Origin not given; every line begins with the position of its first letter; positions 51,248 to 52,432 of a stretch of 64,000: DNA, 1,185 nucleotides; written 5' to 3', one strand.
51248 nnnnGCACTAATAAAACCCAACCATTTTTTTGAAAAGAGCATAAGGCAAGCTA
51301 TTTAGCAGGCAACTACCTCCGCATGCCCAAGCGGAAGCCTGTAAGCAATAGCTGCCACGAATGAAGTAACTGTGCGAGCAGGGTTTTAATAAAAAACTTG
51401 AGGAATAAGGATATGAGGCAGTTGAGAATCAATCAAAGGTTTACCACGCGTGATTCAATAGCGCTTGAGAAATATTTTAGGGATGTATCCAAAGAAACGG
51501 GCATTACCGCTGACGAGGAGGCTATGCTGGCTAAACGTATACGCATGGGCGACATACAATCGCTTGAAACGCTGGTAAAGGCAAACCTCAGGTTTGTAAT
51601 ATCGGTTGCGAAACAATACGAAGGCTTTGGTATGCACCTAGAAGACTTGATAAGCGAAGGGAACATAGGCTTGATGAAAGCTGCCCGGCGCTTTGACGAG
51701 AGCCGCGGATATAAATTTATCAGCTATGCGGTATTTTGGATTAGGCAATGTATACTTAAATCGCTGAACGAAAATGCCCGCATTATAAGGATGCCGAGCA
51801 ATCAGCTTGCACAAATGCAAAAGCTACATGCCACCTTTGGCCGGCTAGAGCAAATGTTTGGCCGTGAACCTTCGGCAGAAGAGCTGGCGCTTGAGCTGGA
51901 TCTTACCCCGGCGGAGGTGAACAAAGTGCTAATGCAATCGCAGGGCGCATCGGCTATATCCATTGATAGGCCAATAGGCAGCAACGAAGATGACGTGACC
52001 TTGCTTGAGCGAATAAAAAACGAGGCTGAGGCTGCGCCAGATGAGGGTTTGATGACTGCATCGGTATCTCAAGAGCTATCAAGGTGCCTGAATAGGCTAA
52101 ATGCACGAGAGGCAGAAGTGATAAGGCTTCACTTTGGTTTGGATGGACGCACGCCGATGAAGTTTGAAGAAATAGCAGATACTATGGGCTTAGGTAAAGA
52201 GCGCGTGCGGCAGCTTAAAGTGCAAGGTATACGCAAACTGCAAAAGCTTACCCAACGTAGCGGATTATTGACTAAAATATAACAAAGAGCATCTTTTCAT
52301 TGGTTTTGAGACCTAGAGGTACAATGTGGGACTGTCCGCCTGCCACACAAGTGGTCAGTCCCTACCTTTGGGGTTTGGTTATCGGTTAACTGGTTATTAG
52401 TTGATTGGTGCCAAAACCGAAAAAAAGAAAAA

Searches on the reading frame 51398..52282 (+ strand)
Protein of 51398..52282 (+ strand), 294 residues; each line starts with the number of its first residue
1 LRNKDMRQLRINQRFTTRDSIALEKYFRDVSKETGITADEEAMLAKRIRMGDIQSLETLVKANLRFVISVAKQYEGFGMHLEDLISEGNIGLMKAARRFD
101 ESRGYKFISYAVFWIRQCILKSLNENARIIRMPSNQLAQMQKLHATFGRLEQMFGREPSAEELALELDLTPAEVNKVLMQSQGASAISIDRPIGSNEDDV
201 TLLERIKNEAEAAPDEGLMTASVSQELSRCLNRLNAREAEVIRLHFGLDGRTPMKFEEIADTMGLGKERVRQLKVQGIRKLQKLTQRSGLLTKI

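Call 11: search_protein_families(library=pfam, proteins=[window:51398-52282:+])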
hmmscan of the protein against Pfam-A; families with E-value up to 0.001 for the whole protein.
window:51398-52282:+ (294 aa): 5 families
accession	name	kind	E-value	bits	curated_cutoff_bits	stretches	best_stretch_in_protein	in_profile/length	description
PF04542.20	Sigma70_r2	-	3.9e-18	65.4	24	1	59-128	1-70/71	Sigma-70 region 2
PF04539.22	Sigma70_r3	-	3.4e-14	53.2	25.3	1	142-199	5-60/78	Sigma-70 region 3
PF04545.22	Sigma70_r4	-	1.8e-13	50.2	24.1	1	230-283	1-50/50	Sigma-70, region 4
PF00140.25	Sigma70_r1_2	-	5.2e-06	26.8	22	1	23-52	3-32/34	Sigma-70 factor, region 1.2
PF08281.18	Sigma70_r4_2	-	0.00015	21.8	25.7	0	225-281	2-54/54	Sigma-70, region 4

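Call 31: find_homologous_proteins(query=window:51398-52282:+, max_evalue=1e-60)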
Query window:51398-52282:+ (294 aa): 3562 proteins with E <= 1e-60 among 8000 candidates; the best 120 are listed.
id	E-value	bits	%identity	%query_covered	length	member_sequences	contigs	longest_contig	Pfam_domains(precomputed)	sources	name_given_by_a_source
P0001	1.6e-173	593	96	98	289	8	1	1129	PF04545.23,PF00140.26,PF04542.21,PF04539.23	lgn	-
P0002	5.7e-163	559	91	98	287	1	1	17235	PF04545.23,PF00140.26,PF04542.21,PF04539.23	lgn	-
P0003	1.4e-157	541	87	98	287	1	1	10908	PF04545.23,PF00140.26,PF04542.21,PF04539.23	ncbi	-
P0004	1.4e-157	541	89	98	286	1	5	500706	PF04545.23,PF00140.26,PF04542.21,PF04539.23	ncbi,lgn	-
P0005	3.9e-157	539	87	98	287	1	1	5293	PF04545.23,PF00140.26,PF04542.21,PF04539.23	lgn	-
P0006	1.7e-155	534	87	98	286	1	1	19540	PF04545.23,PF00140.26,PF04542.21,PF04539.23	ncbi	ncbi:sigma-70 family RNA polymerase sigma factor [soil metagenome]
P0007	2.0e-155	534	87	98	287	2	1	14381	PF04545.23,PF00140.26,PF04542.21,PF04539.23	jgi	jgi:RNA polymerase primary sigma factor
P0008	6.7e-155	532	85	98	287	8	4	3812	PF04545.23,PF04542.21,PF04539.23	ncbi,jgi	jgi:RNA polymerase primary sigma factor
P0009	1.1e-140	486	90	86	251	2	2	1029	PF04545.23,PF04542.21,PF04539.23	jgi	jgi:RNA polymerase primary sigma factor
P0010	3.9e-120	418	68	97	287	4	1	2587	PF04545.23,PF00140.26,PF04542.21,PF04539.23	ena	-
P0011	1.7e-118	413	68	97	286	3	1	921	PF04545.23,PF00140.26,PF04542.21,PF04539.23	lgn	-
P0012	9.7e-118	410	67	97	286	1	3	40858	PF04545.23,PF04542.21,PF04539.23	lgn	-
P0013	1.7e-110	387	64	98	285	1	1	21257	PF04545.23,PF00140.26,PF04542.21,PF04539.23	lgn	-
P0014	1.8e-109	383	64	95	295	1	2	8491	PF04545.23,PF04542.21,PF04539.23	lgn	-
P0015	2.4e-104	366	60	95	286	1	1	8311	PF04545.23,PF00140.26,PF04542.21,PF04539.23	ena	-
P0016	1.1e-100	354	59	95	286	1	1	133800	PF04545.23,PF04542.21,PF04539.23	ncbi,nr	ncbi:MAG: RNA polymerase sigma factor RpoD/SigA [Chitinophagales bacterium]|nr:RNA polymerase sigma 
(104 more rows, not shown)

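Call 32: search_protein_families(library=ncbifam, proteins=[window:51398-52282:+])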
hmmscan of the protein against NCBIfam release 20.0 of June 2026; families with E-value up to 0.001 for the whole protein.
window:51398-52282:+ (294 aa): 56 families (the best 25 are shown)
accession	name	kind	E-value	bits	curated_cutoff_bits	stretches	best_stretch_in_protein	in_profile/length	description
TIGR02394.1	rpoS_proteo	equivalog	2e-65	221.2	378.7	1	14-290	6-279/285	RNA polymerase sigma factor RpoS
TIGR02997.1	Sig70-cyanoRpoD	subfamily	2.6e-65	220.6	384.5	1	40-282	61-298/298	RNA polymerase sigma factor, RpoD/SigA family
NF006666.0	PRK09210.1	equivalog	1.1e-62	212.4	572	1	24-284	102-359/370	RNA polymerase sigma factor RpoD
NF004207.0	PRK05657.1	equivalog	3e-62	210.9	394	1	12-290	47-322/329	RNA polymerase sigma factor RpoS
NF004208.0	PRK05658.1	equivalog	9.3e-62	209.9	555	1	23-283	358-618/631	RNA polymerase sigma factor RpoD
TIGR02393.1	RpoD_Cterm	equivalog_domain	2e-60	204.3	354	1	57-288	3-231/238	RNA polymerase sigma factor RpoD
NF041931.2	MzaA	equivalog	9.9e-59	199.9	800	1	55-291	476-710/726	MZA anti-phage system associated sigma-70 family RNA polymerase sigma factor MzaA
NF005920.0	PRK07921.1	subfamily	6.9e-56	189.6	464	1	35-283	72-316/328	RNA polymerase sigma factor SigB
NF004561.0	PRK05901.1-3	equivalog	9.5e-54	183.4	582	1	57-283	302-525/537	RNA polymerase sigma factor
NF005785.0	PRK07598.1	equivalog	6.6e-53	180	554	1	46-287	167-404/415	RNA polymerase sigma factor SigC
NF005643.0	PRK07406.1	equivalog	1.6e-52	178.9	500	1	46-288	153-389/397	RNA polymerase sigma factor RpoD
NF004560.0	PRK05901.1-1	equivalog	2.8e-52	178.5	711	1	58-283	282-504/516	RNA polymerase sigma factor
NF005642.0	PRK07405.1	subfamily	7.1e-49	166.7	524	1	20-284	48-308/318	RNA polymerase sigma factor SigD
NF004615.0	PRK05949.1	subfamily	3.4e-46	157.7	530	1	39-283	77-316/327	RNA polymerase sigma factor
TIGR02392.1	rpoH_proteo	equivalog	1.2e-45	156.3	323.1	1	23-284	3-267/270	RNA polymerase sigma factor RpoH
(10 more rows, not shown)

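Call 33: find_encoding_contigs(protein=P0002, flank=4000, max_places=1)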
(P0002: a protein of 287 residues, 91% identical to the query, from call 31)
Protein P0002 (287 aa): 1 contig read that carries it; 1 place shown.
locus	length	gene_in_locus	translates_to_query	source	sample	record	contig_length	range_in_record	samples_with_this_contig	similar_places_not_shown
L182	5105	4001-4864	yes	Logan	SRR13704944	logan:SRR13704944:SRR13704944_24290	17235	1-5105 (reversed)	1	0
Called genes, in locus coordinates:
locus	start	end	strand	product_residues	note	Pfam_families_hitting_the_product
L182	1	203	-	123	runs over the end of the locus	-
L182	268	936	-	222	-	PF02666:PS_Dcarbxylase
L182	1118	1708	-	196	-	-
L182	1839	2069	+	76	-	PF01329:Pterin_4a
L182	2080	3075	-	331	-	PF18962:Por_Secre_tail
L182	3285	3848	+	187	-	PF04542:Sigma70_r2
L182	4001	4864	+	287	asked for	PF00140:Sigma70_r1_2 (weak), PF04542:Sigma70_r2, PF04539:Sigma70_r3, PF04545:Sigma70_r4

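Call 34: find_encoding_contigs(protein=P0006, flank=4000, max_places=1)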
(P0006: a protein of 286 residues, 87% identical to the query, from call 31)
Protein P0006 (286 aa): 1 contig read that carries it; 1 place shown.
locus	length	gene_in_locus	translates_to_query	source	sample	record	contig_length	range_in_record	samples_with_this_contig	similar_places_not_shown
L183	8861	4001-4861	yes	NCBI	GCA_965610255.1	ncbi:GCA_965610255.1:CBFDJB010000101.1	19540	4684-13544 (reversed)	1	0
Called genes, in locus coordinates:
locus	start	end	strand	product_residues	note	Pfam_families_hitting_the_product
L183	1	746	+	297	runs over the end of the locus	PF12760:Zn_ribbon_IS1595 (weak), PF12762:DDE_Tnp_IS1595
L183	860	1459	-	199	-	-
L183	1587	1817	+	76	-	PF01329:Pterin_4a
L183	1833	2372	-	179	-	-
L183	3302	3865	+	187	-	PF04542:Sigma70_r2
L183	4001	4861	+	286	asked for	PF00140:Sigma70_r1_2 (weak), PF04542:Sigma70_r2, PF04539:Sigma70_r3, PF04545:Sigma70_r4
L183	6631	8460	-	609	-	PF07504:FTP, PF01447:Peptidase_M4 (weak), PF02128:Peptidase_M36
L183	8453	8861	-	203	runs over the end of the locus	PF01205:Impact_N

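Call 35: find_encoding_contigs(protein=P0007, flank=4000, max_places=1)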
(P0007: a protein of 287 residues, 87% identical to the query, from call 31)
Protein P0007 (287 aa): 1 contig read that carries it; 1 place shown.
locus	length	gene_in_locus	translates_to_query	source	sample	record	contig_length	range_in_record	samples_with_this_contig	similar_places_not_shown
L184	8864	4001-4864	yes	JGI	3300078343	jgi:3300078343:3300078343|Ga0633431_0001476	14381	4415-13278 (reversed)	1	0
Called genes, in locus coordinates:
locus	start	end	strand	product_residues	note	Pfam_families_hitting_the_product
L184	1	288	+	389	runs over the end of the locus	PF04389:Peptidase_M28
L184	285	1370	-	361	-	PF01103:Omp85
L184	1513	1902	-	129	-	-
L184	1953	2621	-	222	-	PF02666:PS_Dcarbxylase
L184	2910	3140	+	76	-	PF01329:Pterin_4a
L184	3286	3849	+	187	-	PF04542:Sigma70_r2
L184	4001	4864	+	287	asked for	PF00140:Sigma70_r1_2 (faint), PF04542:Sigma70_r2, PF04539:Sigma70_r3, PF04545:Sigma70_r4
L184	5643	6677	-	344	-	PF11751:PorP_SprF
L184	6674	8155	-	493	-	PF00932:LTD, PF13573:SprB (weak), PF13585:CHU_C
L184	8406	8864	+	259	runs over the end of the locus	PF06347:SH3_4 (faint), PF08239:SH3_3, PF18348:SH3_16, PF00877:NLPC_P60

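Call 36: find_encoding_contigs(protein=P0012, flank=4000, max_places=1)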
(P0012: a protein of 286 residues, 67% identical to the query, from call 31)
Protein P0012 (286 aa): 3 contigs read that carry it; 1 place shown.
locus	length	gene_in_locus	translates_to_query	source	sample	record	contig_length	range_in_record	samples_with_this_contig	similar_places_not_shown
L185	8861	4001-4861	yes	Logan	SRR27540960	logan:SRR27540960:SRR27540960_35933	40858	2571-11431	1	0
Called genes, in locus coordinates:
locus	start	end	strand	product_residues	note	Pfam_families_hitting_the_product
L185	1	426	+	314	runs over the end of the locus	PF19777:DUF6263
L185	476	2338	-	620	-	PF02518:HATPase_c, PF13589:HATPase_c_3 (weak), PF00204:DNA_gyraseB, PF01751:Toprim, PF00986:DNA_gyraseB_C (faint)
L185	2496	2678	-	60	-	-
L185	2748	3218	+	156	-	-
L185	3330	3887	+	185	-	PF04542:Sigma70_r2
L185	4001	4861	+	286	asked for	PF04542:Sigma70_r2, PF04539:Sigma70_r3, PF04545:Sigma70_r4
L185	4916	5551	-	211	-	PF02190:LON_substr_bdg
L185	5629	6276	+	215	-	-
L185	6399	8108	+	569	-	PF01553:Acyltransferase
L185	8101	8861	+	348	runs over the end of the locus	PF01210:NAD_Gly3P_dh_N, PF07479:NAD_Gly3P_dh_C, PF20618:GPD_NAD_C_bact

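Call 37: find_encoding_contigs(protein=P0013, flank=4000, max_places=1)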
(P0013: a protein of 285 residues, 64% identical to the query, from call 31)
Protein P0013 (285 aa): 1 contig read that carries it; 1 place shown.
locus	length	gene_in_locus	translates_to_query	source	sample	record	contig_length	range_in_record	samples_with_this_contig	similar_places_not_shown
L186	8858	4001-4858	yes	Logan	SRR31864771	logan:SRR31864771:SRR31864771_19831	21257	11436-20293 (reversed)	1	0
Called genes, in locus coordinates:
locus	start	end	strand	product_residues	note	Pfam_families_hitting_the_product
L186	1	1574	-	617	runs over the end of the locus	PF02518:HATPase_c, PF00204:DNA_gyraseB, PF01751:Toprim, PF00986:DNA_gyraseB_C (weak)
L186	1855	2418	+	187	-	PF11181:YflT (weak)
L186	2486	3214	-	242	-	-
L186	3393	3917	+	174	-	PF04542:Sigma70_r2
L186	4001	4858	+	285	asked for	PF00140:Sigma70_r1_2, PF04542:Sigma70_r2, PF04539:Sigma70_r3, PF04545:Sigma70_r4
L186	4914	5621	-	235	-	PF00072:Response_reg, PF04397:LytTR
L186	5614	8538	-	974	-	PF07494:Reg_prop (faint), PF07495:Y_Y_Y, PF06580:His_kinase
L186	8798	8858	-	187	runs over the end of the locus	PF16036:Chalcone_3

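Call 38: find_encoding_contigs(protein=P0016, flank=4000, max_places=1)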
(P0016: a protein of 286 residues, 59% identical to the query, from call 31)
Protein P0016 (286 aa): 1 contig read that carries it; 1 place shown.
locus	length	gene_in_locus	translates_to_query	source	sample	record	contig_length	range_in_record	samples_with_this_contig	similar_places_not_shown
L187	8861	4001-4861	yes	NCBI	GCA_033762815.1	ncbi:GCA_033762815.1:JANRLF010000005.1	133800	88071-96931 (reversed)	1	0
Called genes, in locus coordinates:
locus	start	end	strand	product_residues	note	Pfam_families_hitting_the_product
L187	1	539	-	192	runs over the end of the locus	PF14117:DUF4287, PF18899:DUF5655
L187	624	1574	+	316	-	PF00877:NLPC_P60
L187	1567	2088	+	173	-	-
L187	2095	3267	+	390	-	PF00586:AIRS, PF02769:AIRS_C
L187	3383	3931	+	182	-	PF04542:Sigma70_r2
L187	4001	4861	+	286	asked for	PF04542:Sigma70_r2, PF04539:Sigma70_r3, PF04545:Sigma70_r4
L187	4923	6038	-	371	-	PF14289:DUF4369, PF00578:AhpC-TSA, PF08534:Redoxin, PF00085:Thioredoxin, PF13098:Thioredoxin_2, PF13905:Thioredoxin_8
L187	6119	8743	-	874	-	PF01411:tRNA-synt_2c, PF07973:tRNA_SAD, PF02272:DHHA1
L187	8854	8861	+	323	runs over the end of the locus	PF01551:Peptidase_M23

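Call 69: search_solved_structures(query=window:51419-52282:+, max_evalue=1e-30)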
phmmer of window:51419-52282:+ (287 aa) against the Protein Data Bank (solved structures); distinct sequences matched with E-value up to 1e-30: 54.
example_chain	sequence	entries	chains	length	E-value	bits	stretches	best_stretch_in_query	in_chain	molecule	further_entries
7ckq_F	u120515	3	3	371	9.9e-55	189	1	17-277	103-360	RNA polymerase sigma factor SigA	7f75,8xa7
8x6f_E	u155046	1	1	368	3.4e-52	180.7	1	17-277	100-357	RNA polymerase sigma factor SigA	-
7l7b_F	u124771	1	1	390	1.1e-50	175.7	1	17-277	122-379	RNA polymerase sigma factor SigA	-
6uu8_FFF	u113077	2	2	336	4.1e-50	173.9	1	5-283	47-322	RNA polymerase sigma factor RpoS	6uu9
6omf_F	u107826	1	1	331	4.6e-50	173.7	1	5-283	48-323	RNA polymerase sigma factor RpoS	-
6kj6_F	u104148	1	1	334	4.7e-50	173.7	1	5-283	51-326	RNA polymerase sigma factor RpoS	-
5ipl_F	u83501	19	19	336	4.9e-50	173.6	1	5-283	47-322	RNA polymerase sigma factor RpoS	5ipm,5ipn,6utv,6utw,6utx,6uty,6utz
4ljz_F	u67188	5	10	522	6e-48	166.8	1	16-278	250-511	RNA polymerase sigma factor RpoD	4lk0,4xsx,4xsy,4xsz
5vt0_L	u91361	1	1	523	6.1e-48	166.7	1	16-278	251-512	RNA polymerase sigma factor RpoD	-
8k59_F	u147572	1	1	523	7.3e-48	166.5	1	16-278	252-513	RNA polymerase sigma factor RpoD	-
7n4e_F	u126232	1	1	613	8.7e-48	166.2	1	16-276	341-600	RNA polymerase sigma factor RpoD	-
8ftd_L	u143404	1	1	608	8.8e-48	166.2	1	16-278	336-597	RNA polymerase sigma factor RpoD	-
6n60_F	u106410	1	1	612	8.9e-48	166.2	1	16-278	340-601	RNA polymerase sigma factor RpoD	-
6n61_F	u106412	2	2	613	9e-48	166.2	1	16-278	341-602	RNA polymerase sigma factor RpoD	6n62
4jk1_X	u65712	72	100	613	9e-48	166.2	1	16-278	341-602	Escherichia coli RNA polymerase sigma70 subunit | RNA polymerase sigma factor RpoD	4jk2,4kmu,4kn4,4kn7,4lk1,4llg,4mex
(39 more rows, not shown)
